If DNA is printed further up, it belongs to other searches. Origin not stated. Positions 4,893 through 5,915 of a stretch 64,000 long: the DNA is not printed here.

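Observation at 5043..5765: Paired dockerin-type repeats on several unrelated secreted proteins, with a candidate cohesin-like partner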

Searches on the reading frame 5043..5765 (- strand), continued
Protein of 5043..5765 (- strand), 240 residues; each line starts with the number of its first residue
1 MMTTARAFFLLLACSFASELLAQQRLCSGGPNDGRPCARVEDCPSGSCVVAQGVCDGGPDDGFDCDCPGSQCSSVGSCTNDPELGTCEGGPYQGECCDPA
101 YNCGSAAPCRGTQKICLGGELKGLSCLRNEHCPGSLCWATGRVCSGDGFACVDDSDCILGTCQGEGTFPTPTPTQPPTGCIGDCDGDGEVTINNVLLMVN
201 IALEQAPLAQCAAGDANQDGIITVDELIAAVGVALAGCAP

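Call 88: search_solved_structures(query=A1, max_evalue=1)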
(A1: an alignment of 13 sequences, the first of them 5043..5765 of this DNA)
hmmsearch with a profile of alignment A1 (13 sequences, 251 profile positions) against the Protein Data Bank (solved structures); distinct sequences matched with E-value up to 1: 11.
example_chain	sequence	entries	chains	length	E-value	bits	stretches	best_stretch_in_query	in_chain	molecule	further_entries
2jnx_A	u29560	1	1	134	0.036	16.6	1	194-241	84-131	Calcium binding protein 2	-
8v14_A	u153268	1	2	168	0.053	16.1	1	36-80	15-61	NMDA receptor auxiliary protein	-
1jfj_A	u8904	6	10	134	0.092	15.3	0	194-240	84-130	CALCIUM-BINDING PROTEIN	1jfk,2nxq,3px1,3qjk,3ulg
2m7n_A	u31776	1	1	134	0.096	15.2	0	194-240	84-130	Calcium-binding protein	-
5nrk_B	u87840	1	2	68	0.15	14.6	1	194-235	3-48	DocCel5: Type I dockerin repeat domain from A. cellulolyticus family 5 endoglucanase WP_01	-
5lxv_B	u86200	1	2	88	0.25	13.9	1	187-239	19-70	Carbohydrate-binding protein WP_009985128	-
4u8u_N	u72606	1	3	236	0.28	13.7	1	131-205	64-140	Linker L2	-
2l1w_A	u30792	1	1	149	0.35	13.4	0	195-244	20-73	Calmodulin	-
1ldl_A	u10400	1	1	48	0.6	12.6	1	34-77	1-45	LOW-DENSITY LIPOPROTEIN RECEPTOR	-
6hcs_A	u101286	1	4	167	0.69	12.4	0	194-227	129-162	Calmodulin-1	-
2i18_A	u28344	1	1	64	0.8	12.2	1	194-240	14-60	Calcium-binding protein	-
